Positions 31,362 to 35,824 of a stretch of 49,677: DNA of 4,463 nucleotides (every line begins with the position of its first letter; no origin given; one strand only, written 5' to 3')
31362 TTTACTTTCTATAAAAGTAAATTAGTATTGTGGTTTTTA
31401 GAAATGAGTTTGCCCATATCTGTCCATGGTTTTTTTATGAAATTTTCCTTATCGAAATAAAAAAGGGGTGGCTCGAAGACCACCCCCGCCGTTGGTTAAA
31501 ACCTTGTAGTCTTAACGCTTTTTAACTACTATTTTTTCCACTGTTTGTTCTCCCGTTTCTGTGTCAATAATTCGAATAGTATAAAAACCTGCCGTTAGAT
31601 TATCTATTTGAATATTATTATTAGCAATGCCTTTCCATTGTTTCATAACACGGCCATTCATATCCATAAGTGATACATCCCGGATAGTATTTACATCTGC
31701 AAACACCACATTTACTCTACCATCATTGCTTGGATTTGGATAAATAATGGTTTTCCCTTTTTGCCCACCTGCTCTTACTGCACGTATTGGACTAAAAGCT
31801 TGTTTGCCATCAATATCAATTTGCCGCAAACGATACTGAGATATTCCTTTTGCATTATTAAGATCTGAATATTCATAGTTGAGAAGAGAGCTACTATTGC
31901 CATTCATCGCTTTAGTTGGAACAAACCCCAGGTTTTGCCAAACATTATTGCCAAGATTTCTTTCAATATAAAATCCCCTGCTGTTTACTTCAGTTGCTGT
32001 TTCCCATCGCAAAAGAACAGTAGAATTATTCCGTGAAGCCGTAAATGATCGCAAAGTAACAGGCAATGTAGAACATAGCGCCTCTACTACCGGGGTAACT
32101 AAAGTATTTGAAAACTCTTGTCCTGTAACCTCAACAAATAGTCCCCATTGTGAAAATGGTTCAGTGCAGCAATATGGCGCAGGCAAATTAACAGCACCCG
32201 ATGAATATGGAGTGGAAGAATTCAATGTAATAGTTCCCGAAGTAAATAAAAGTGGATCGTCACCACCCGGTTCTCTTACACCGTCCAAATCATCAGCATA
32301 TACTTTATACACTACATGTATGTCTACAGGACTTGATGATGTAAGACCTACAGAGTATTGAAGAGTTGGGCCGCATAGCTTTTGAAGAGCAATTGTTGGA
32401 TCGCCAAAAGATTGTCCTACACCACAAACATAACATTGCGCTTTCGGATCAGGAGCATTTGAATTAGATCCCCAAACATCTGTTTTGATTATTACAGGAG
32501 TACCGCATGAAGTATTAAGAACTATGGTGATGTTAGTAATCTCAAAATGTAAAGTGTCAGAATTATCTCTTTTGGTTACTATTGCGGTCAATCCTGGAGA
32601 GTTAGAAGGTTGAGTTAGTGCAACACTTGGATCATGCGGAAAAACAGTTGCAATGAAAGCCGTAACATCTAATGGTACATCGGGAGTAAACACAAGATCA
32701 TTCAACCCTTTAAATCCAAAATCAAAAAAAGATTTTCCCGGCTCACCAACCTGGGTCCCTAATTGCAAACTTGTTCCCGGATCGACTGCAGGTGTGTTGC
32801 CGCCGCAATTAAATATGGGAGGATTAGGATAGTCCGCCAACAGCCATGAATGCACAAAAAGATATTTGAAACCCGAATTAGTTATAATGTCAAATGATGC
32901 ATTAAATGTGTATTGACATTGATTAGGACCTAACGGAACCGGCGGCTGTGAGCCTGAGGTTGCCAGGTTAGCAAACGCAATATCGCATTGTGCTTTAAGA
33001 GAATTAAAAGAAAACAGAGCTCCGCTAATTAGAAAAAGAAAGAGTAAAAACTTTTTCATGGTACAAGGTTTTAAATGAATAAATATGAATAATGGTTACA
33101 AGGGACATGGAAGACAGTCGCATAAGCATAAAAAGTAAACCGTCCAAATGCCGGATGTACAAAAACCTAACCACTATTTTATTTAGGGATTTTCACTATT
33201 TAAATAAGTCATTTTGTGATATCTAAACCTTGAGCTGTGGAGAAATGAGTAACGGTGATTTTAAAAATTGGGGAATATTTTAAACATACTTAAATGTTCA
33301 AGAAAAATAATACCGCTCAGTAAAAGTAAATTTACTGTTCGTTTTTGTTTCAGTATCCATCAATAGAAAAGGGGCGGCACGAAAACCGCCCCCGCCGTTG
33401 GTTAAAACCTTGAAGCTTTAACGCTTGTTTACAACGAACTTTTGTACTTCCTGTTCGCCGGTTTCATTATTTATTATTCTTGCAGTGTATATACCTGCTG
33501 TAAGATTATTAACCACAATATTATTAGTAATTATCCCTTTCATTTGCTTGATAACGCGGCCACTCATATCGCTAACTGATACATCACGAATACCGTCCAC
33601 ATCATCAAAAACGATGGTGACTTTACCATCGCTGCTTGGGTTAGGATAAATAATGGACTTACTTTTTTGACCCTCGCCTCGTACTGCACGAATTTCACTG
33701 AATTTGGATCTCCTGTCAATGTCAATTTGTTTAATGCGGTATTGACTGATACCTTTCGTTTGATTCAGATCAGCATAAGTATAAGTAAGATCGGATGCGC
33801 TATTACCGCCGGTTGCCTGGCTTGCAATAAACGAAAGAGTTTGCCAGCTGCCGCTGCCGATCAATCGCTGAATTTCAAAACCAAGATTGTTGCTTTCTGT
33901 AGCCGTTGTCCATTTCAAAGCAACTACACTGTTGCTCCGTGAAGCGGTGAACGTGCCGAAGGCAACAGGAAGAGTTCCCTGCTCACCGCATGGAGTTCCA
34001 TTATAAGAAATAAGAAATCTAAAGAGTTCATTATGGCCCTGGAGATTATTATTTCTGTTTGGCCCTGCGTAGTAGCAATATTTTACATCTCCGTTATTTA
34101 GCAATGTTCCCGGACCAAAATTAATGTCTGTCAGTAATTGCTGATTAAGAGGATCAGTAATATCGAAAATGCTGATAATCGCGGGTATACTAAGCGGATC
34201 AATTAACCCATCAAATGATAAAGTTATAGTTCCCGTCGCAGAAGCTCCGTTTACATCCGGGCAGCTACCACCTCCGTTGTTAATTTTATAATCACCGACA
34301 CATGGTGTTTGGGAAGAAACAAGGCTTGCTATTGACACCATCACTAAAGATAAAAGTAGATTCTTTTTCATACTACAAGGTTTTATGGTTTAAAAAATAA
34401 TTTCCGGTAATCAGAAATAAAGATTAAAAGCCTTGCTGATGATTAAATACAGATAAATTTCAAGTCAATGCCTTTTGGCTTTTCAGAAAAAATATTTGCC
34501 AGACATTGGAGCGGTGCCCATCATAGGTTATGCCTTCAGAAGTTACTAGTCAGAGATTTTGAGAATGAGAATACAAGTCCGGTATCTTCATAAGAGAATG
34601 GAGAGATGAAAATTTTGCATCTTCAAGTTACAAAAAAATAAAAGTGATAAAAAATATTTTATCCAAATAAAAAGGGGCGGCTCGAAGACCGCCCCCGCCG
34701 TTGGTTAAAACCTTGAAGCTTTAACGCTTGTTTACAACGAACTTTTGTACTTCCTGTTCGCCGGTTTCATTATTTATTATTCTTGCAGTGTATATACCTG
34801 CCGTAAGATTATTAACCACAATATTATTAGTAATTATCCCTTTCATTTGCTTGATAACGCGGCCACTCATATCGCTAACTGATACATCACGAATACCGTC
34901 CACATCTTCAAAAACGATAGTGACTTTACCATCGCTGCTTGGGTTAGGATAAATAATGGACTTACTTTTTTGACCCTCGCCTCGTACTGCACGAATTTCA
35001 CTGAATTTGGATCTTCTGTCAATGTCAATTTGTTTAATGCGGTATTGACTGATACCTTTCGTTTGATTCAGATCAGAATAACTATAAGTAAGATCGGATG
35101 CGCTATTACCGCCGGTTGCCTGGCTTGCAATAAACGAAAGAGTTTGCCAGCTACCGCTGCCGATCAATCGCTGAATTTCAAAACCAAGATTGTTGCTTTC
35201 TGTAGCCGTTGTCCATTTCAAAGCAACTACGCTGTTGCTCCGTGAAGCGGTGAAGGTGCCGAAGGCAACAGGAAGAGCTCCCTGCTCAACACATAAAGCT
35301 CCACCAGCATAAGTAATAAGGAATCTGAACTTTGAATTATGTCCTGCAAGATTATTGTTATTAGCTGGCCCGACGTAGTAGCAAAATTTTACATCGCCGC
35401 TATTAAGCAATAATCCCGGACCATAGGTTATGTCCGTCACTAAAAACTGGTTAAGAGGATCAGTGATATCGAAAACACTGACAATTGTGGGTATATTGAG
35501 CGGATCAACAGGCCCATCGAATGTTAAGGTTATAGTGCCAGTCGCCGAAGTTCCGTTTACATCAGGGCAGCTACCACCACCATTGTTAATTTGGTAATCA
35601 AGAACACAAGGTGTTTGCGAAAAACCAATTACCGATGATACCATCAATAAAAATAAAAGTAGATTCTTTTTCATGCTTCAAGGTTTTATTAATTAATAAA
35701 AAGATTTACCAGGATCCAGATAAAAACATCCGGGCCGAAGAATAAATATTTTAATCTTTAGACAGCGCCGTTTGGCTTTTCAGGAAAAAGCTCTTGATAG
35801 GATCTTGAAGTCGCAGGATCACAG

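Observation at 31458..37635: Four-gene tandem family of T9SS cargo proteins: one shared stalk + sorting module carrying two different, unrecognisable head domains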

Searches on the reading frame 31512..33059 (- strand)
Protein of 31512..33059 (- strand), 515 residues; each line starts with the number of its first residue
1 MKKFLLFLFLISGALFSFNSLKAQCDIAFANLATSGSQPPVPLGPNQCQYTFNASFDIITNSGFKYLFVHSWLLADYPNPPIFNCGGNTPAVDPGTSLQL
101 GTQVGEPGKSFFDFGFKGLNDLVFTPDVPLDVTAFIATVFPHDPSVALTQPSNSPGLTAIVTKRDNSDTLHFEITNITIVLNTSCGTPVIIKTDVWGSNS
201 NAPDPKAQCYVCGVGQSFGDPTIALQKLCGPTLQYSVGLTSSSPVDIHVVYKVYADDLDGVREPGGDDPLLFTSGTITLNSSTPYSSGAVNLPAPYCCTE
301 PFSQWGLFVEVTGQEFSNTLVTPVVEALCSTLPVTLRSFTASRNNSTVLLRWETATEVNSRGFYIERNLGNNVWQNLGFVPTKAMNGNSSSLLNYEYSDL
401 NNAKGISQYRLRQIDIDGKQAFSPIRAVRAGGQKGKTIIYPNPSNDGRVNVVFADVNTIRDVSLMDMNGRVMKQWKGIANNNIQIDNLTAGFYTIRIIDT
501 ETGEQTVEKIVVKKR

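Call 3: search_protein_families(library=pfam, proteins=[window:31512-33059:-], max_evalue=1)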
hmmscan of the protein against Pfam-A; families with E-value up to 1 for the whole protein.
window:31512-33059:- (515 aa): 1 family
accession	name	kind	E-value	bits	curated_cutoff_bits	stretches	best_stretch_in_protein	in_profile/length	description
PF18962.6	Por_Secre_tail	-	6.5e-11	42.8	27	1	439-512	1-75/75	Secretion system C-terminal sorting domain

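Call 4: search_protein_families(library=ncbifam, proteins=[window:31512-33059:-], max_evalue=1)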
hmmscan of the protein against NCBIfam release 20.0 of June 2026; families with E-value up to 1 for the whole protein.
window:31512-33059:- (515 aa): 3 families
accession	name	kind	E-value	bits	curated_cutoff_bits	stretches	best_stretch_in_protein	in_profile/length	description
TIGR04183.1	Por_Secre_tail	domain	9.5e-13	47.9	23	1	439-513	1-72/72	T9SS type A sorting domain-containing protein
NF038113.1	T9SSA_dep_M36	equivalog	6.3e-07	27.9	885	1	434-513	790-869/869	T9SS-dependent M36 family metallopeptidase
NF052644.1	T9SS_DNase_Rie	equivalog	0.019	14.3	260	1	459-511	199-249/251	T9SS-dependent surface endonuclease, AS87_RS02955 family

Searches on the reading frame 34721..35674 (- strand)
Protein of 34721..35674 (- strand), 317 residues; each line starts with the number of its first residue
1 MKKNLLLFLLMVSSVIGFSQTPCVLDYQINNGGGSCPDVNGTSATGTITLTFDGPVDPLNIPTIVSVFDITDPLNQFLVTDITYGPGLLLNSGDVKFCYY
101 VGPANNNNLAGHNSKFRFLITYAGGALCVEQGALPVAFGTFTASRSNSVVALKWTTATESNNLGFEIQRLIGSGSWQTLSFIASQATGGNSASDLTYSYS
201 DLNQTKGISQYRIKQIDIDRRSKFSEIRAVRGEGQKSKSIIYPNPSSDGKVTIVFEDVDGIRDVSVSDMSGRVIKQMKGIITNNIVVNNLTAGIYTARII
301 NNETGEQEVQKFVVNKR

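Call 3: search_protein_families(library=pfam, proteins=[window:34721-35674:-], max_evalue=1)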
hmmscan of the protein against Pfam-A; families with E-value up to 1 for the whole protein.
window:34721-35674:- (317 aa): 1 family
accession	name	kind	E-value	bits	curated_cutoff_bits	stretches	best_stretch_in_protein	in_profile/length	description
PF18962.6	Por_Secre_tail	-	1.7e-10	41.5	27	1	241-314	1-75/75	Secretion system C-terminal sorting domain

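Call 4: search_protein_families(library=ncbifam, proteins=[window:34721-35674:-], max_evalue=1)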
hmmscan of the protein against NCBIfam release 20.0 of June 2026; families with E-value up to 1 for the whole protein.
window:34721-35674:- (317 aa): 2 families
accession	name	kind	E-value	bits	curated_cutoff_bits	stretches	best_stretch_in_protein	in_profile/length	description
TIGR04183.1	Por_Secre_tail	domain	1.4e-12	47.4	23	1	241-315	1-72/72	T9SS type A sorting domain-containing protein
NF038113.1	T9SSA_dep_M36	equivalog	3.2e-07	28.9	885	1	206-314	758-868/869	T9SS-dependent M36 family metallopeptidase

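Call 8: search_solved_structures(query=window:34721-35674:-, max_evalue=10, show_alignments=2)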
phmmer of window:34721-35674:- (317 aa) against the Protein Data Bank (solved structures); distinct sequences matched with E-value up to 10: 2.
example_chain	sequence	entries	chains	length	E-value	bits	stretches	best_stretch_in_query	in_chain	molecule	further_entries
1ytq_A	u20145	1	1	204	2.2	10.9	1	220-259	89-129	Beta crystallin B2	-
7k7u_I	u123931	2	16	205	2.2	10.9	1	220-259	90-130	Beta-crystallin B2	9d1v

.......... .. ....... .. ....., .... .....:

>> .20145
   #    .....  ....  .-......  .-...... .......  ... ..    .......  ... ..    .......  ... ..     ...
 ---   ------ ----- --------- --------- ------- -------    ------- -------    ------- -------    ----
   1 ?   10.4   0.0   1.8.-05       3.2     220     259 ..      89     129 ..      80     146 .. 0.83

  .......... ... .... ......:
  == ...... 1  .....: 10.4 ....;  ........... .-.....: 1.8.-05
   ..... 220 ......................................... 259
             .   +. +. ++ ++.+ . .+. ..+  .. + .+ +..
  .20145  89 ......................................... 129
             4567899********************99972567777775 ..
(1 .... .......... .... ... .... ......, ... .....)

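Call 23: predict_structure(alignment_id=A3)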
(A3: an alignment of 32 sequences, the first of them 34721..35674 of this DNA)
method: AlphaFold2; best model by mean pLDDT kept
length: 317 residues; sequences in the alignment: 32
mean_pLDDT: 74.5   pTM: 0.51
mean pLDDT of the five models: 74.5, 74.4, 71.1, 70.6, 63.1
residues with pLDDT >= 90: 43; 70-90: 159; 50-70: 99; < 50: 16
segments of 3 or more residues with pLDDT < 50: 14-22, 129-132
pLDDT, mean of each block of 10 residues (from residue 1): 61 45 54 57 68 68 71 56 74 75 59 64 55 67 87 91 89 83 85 93 85 81 81 73 69 78 90 89 83 89 86 78
secondary structure, 60 per line:
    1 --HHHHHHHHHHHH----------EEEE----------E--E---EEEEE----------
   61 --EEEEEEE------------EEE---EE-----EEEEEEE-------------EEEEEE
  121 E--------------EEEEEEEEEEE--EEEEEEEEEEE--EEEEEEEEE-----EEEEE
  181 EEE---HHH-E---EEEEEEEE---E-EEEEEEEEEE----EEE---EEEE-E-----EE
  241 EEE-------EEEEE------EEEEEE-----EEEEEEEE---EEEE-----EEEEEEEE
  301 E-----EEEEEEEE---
elements in order: H3-14 E25-28 E46-50 E63-69 E82-84 E95-101 E115-121 E136-146 E149-159 E162-170 E176-183 E195-202 E208-217 E222-224 E228-231 E239-243 E251-255 E262-267 E273-280 E284-287 E293-301 E307-314
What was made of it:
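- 34721..35674 (-): Gene B, 317 aa. Signal peptide aa 1-19, short 4-Cys head aa 20-132 (35279-35617), stalk aa 133-237 (34964-35278), CTD aa 238-317 (34724-34963). The head is modelled at low confidence (call 23).
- The short head is modelled at low confidence (call 23).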

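Call 30: fold_search(model_id=the predicted structure, library=pdb)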
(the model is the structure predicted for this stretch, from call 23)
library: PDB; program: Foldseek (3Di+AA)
matches with E <= 10: 1750; with E <= 0.001: 151
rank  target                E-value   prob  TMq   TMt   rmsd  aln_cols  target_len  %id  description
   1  5i99                  1.0e-06  1.00  0.25  0.20  19.6       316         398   13  Crystal structure of mouse CNTN3 Ig5-Fn2 domains (released 2016-08-31)
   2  8iyk_F                1.8e-06  1.00  0.24  0.10  33.0       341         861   11  Tail tip conformation 1 of phage lambda tail (released 2023-10-18)
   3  7mrk_D                3.6e-06  1.00  0.24  0.25  17.4       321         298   11  Chicken CNTN4 APP complex (released 2022-01-05)
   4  6za2_B                5.7e-06  1.00  0.22  0.08  20.9       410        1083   12  Crystal structure of dimeric latent PorU from Porphyromonas gingivalis (released 2021-09-29)
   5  7y6e_B                6.4e-06  1.00  0.24  0.36  15.2       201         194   11  Crystal structure of sDscam FNIII23 domains, isoform Beta2v6 (released 2023-05-24)
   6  6za2_A                6.4e-06  1.00  0.24  0.08  21.0       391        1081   14  Crystal structure of dimeric latent PorU from Porphyromonas gingivalis (released 2021-09-29)
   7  7v3p_A                6.7e-06  1.00  0.21  0.09  25.3       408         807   10  Cryo-EM structure of the IGF1R/insulin complex (released 2022-08-17)
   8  5u8q_A                7.4e-06  1.00  0.20  0.08  24.4       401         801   11  Structure of the ectodomain of the human Type 1 insulin-like growth factor receptor in complex with IGF-I (released 2018-02-28)
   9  7y6e_D                7.8e-06  1.00  0.27  0.41  15.2       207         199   10  Crystal structure of sDscam FNIII23 domains, isoform Beta2v6 (released 2023-05-24)
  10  7y6e_G                8.6e-06  1.00  0.26  0.41  15.0       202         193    9  Crystal structure of sDscam FNIII23 domains, isoform Beta2v6 (released 2023-05-24)
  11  7c7u_A                1.2e-05  1.00  0.22  0.15  18.0       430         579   11  Biofilm associated protein - BSP domain (released 2021-05-12)
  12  9l9p_S                1.4e-05  1.00  0.21  0.10  32.2       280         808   10  Cryo-EM structure of bacteriophage T1 tail tip complex (released 2025-03-12)
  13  7y6e_F                1.8e-05  1.00  0.25  0.39  15.0       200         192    9  Crystal structure of sDscam FNIII23 domains, isoform Beta2v6 (released 2023-05-24)
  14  7c7u_B                1.8e-05  1.00  0.22  0.15  18.0       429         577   11  Biofilm associated protein - BSP domain (released 2021-05-12)
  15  5u8r_A                1.9e-05  1.00  0.20  0.09  24.9       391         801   11  Structure of the ectodomain of the human Type 1 insulin-like growth factor receptor (released 2018-02-28)
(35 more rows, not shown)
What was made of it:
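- On Fibronectin type III domain (PF00041), for the stalk: The model is confident in the stalk (pLDDT 81-93), and the best Foldseek matches of the short protein are tandem FN3 pairs covering ~200 columns (calls 23, 30).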
